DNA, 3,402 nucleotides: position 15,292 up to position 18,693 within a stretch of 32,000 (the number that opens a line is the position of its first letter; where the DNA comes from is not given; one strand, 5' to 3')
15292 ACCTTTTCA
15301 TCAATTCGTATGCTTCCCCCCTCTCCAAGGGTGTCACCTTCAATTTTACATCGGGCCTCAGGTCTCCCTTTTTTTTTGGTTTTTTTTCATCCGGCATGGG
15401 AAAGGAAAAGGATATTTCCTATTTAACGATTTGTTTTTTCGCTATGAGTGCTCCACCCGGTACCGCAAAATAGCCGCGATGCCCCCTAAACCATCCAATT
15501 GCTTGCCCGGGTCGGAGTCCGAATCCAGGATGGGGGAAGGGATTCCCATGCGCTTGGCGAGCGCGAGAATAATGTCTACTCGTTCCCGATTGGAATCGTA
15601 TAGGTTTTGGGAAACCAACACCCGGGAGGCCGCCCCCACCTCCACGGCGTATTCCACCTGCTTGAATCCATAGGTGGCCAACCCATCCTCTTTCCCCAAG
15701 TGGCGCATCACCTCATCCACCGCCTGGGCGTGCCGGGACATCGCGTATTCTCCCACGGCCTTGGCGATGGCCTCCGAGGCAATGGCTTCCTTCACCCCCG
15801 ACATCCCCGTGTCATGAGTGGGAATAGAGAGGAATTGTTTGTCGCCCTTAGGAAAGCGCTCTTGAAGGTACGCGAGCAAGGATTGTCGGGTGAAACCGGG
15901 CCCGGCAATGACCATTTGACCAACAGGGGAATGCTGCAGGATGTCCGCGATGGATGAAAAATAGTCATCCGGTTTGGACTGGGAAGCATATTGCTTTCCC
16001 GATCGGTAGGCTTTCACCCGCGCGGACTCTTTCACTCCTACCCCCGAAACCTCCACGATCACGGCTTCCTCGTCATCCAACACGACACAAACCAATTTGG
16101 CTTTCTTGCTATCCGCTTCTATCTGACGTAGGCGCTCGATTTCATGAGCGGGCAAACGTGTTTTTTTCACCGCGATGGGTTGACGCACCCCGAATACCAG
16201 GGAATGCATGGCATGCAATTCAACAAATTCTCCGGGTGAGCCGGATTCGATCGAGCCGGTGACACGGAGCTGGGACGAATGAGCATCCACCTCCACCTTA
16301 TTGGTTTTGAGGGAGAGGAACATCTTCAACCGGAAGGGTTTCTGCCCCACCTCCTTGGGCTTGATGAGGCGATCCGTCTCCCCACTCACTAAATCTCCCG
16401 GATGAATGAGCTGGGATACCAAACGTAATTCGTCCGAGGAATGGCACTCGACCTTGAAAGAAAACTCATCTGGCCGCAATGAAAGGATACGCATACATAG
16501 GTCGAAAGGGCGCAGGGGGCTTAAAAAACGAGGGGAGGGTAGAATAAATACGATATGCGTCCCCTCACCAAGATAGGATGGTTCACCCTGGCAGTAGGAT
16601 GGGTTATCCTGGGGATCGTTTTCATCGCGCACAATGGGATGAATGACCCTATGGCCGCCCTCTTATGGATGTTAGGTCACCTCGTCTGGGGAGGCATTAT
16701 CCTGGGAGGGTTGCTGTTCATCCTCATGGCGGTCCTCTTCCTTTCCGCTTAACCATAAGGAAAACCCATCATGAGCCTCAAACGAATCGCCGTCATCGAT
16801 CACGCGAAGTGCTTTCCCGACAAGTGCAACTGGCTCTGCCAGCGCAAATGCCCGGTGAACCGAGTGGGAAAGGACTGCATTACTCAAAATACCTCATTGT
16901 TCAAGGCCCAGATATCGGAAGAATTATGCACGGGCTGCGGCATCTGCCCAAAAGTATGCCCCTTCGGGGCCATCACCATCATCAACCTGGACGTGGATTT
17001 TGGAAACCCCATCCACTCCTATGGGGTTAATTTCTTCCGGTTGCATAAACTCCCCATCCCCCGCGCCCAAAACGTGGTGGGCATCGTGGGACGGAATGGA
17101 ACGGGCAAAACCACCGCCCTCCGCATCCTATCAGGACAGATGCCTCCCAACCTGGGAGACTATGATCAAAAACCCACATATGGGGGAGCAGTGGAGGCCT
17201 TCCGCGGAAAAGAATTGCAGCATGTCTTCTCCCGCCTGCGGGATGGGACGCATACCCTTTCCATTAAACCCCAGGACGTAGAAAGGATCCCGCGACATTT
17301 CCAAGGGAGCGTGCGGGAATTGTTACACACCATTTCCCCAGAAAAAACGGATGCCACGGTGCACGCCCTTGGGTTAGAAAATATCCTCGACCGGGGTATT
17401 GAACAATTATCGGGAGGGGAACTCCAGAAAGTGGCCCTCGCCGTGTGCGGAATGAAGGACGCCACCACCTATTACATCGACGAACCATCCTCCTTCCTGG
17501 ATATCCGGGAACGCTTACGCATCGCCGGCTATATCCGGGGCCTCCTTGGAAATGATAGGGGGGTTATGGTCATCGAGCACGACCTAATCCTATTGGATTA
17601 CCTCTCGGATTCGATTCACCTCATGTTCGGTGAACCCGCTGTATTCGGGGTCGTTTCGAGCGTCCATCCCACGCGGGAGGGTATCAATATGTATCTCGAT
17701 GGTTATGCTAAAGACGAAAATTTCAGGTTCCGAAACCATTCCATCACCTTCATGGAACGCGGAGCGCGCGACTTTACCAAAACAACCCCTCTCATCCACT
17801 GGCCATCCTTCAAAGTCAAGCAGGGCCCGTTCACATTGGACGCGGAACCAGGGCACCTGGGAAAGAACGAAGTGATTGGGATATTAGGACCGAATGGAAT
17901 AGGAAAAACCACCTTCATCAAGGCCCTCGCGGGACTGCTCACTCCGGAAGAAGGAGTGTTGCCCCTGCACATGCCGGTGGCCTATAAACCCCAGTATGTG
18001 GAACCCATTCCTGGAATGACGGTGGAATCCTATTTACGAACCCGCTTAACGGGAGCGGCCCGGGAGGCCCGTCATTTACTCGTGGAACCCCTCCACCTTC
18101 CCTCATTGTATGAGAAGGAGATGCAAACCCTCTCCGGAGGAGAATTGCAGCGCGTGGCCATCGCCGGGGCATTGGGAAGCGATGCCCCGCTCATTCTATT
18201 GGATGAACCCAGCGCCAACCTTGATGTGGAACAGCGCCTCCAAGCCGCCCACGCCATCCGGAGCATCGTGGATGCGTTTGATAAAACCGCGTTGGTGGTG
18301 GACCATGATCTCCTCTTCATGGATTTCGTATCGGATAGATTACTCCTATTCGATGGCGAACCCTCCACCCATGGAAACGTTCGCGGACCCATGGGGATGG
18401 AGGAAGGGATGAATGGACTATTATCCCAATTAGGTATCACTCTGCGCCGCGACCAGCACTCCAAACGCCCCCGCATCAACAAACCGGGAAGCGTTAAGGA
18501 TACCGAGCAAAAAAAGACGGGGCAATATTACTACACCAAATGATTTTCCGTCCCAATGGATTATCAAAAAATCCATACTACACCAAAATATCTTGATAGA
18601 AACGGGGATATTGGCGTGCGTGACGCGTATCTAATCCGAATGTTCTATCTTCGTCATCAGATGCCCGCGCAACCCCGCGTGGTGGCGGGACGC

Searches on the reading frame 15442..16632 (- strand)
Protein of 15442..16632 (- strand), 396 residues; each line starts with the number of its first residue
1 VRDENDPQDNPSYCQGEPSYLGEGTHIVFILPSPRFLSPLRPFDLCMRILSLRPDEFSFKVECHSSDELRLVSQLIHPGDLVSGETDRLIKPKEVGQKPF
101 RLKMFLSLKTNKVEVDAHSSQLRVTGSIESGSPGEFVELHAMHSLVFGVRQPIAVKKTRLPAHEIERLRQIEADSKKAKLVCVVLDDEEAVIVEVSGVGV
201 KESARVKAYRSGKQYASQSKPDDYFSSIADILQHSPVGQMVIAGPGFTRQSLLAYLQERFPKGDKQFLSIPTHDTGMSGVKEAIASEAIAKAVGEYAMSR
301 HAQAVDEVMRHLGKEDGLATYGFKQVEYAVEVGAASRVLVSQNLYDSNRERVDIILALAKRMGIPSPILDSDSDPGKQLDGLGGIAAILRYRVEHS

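Call 45: search_protein_families(library=pfam, proteins=[window:15442-16632:-], max_evalue=0.001)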
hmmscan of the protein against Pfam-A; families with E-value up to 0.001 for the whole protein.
window:15442-16632:- (396 aa): 2 families
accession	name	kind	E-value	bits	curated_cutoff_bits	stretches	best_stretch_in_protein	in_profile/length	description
PF03465.20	eRF1_3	-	2.2e-17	63.9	25.8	1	300-393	3-106/106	eRF1 domain 3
PF03463.20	eRF1_1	-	1e-11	45.3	23.8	1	61-170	18-121/123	eRF1 domain 1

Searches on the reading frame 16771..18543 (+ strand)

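Call 45: search_protein_families(library=pfam, proteins=[window:16771-18543:+], max_evalue=0.001)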
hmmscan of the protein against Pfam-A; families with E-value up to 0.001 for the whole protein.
window:16771-18543:+ (590 aa): 20 families
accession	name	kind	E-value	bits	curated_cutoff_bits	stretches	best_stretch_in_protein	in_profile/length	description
PF00005.33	ABC_tran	-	8e-39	133.8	25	2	363-481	8-136/137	ABC transporter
PF13304.12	AAA_21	-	1.9e-13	51.6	27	0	369-390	2-23/304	AAA domain, putative AbiEii toxin, Type IV TA system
PF02463.25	SMC_N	-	3.7e-12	46.6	40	0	210-270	134-197/220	RecF/RecN/SMC N terminal domain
PF13476.12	AAA_23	-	4e-08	34.6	27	0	367-391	20-44/201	AAA domain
PF13555.12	AAA_29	-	2e-07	31.1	27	0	365-394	21-50/61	P-loop containing region of AAA domain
PF13401.12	AAA_22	-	2.6e-07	31.5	27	0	369-502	8-110/130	AAA domain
PF00037.32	Fer4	-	1e-06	28.8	21.1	1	47-69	2-24/24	4Fe-4S binding domain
PF04068.21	Fer4_RLI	-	1.4e-06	28.3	23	1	5-34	2-34/35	Possible Fer4-like domain in RNase L inhibitor, RLI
PF14697.11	Fer4_21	-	9.1e-06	26.2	35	1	7-69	1-58/59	4Fe-4S dicluster domain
PF13191.12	AAA_16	-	1.6e-05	25.9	32.6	0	367-511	25-139/167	AAA ATPase domain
PF12837.12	Fer4_6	-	2e-05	24.7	25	1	46-68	2-24/24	4Fe-4S binding domain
PF12838.12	Fer4_7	-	2.5e-05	25.1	27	1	18-67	4-52/52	4Fe-4S dicluster domain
PF25199.1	nSTAND_NTPase5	-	3.8e-05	24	34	0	97-118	38-59/145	Novel STAND NTPase 5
PF25160.1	LdpA_Fe-S-bd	-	4.1e-05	23.7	27.6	1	16-70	2-45/49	LdpA Fe-S cluster-binding domain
PF20720.3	nSTAND3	-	5.3e-05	23.4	27.2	0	363-387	14-38/155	Novel STAND NTPase 3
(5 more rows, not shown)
